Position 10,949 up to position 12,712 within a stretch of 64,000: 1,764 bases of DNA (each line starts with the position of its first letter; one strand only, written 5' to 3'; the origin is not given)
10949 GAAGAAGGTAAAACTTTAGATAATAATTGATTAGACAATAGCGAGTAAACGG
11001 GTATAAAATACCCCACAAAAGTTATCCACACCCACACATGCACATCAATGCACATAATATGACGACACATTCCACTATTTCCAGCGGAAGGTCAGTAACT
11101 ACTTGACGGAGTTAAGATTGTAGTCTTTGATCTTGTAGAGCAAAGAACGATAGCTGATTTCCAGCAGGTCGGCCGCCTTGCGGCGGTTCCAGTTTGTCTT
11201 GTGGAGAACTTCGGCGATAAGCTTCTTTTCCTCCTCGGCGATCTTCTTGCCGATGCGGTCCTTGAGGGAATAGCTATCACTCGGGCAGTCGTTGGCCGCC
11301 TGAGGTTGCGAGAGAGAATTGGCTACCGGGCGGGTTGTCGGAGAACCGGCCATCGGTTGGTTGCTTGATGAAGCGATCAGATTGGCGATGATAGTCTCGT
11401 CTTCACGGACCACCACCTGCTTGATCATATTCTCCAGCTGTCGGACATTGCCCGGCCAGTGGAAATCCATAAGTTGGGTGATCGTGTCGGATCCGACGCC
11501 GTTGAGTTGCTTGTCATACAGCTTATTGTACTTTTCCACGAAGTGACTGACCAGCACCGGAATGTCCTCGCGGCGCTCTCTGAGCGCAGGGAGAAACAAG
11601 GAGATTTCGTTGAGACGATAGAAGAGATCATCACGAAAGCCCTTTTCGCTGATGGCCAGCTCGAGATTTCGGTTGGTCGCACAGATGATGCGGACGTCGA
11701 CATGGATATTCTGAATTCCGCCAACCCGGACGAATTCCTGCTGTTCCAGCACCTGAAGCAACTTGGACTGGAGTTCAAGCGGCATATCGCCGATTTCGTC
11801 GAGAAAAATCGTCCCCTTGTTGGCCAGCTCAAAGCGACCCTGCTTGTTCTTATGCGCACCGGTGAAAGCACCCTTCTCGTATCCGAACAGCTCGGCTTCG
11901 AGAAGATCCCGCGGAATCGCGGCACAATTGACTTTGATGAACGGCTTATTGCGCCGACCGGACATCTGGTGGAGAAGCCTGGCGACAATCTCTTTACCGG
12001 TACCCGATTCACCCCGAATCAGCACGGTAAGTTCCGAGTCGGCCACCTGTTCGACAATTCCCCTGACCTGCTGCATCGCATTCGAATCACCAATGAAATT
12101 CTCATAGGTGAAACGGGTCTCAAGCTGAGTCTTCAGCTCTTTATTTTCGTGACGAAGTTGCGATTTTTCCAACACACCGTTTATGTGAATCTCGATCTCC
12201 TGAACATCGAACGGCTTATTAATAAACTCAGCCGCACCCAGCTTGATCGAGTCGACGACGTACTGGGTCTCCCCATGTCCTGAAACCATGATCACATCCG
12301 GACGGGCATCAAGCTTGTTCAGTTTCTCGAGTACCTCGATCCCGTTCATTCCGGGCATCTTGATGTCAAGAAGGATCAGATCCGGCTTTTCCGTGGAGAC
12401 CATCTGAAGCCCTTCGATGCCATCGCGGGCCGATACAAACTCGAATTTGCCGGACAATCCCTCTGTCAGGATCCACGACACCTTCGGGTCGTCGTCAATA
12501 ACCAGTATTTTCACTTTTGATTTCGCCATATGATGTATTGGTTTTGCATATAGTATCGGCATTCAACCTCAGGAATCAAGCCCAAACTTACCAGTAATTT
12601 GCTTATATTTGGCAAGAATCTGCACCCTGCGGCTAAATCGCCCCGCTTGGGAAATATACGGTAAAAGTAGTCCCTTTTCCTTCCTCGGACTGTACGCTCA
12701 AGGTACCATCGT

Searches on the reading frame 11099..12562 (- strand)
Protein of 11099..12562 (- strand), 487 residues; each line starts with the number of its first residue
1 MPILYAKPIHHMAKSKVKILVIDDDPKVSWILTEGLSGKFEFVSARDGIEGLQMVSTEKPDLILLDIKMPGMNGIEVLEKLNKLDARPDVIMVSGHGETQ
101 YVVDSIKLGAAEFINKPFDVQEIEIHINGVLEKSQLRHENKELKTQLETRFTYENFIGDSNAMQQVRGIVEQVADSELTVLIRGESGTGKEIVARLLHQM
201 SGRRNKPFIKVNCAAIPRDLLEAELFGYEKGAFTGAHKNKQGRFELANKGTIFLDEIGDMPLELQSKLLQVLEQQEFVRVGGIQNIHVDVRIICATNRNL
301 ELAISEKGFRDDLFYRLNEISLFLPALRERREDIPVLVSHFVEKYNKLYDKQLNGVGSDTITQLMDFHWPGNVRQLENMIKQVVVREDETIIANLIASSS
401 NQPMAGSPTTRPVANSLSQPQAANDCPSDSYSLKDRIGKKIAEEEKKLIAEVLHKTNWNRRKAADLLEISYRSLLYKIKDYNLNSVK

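Call 75: search_protein_families(library=ncbifam, proteins=[window:11099-12562:-], max_evalue=0.001)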
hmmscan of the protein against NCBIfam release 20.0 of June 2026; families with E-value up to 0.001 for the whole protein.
window:11099-12562:- (487 aa): 118 families (the best 25 are shown)
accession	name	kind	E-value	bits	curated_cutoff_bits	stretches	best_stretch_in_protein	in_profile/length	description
NF008469.0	PRK11361.1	equivalog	4.2e-132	441.1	714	1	16-484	4-457/461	acetoacetate metabolism transcriptional regulator AtoC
TIGR01818.1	ntrC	equivalog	4.6e-129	431.2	558.6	1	19-480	1-462/463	nitrogen regulation protein NR(I)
TIGR02915.1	PEP_resp_reg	equivalog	2e-118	396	502.6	1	19-393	1-378/445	PEP-CTERM-box response regulator transcription factor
TIGR01817.1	nifA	equivalog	8.8e-113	377.9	528.85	1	134-484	174-530/534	nif-specific transcriptional activator NifA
NF008176.1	PRK10923.1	equivalog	1.1e-109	367.1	620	1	17-482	4-467/469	nitrogen regulation protein NR(I)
NF041946.1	LuxO_transreg_Vib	equivalog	1.1e-107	360.7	800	1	47-482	28-461/463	quorum-sensing sigma-54 dependent transcriptional regulator LuxO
NF051870.1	NAssimRespRegNtrX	equivalog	9.9e-107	357.6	600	1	18-386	3-367/452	nitrogen assimilation response regulator NtrX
NF041552.1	TF_PrdR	equivalog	8.9e-105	351.2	795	1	131-482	246-577/577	sigma-54 dependent transcriptional regulator PrdR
NF049963.1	RespRegFlgRCampy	domain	5.6e-101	338.5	750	2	39-392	25-373/429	fla regulon two-component system response regulator FlgR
NF050807.1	TransRegFlbDCaul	equivalog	7.3e-98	328.4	750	1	58-485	44-442/454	sigma-54-dependent transcriptional regulator FlbD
NF011695.0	PRK15115.1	equivalog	1.4e-95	320.7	763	1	12-397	2-378/445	two-component system response regulator GlrR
NF007689.0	PRK10365.1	equivalog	1.5e-95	320.6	760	1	12-478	1-439/441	sigma-54-dependent response regulator transcription factor ZraR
NF003451.0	PRK05022.1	equivalog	7e-94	315.4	476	1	133-473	170-500/512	nitric oxide reductase transcriptional regulator NorR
NF038308.1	RNA_repair_RtcR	equivalog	2.3e-91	307.2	650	1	126-474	152-504/530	RNA repair transcriptional activator RtcR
NF041906.1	V4R_TF_MobR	exception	1.1e-88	298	999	1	134-481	212-544/544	phenol degradation transcriptional regulator MobR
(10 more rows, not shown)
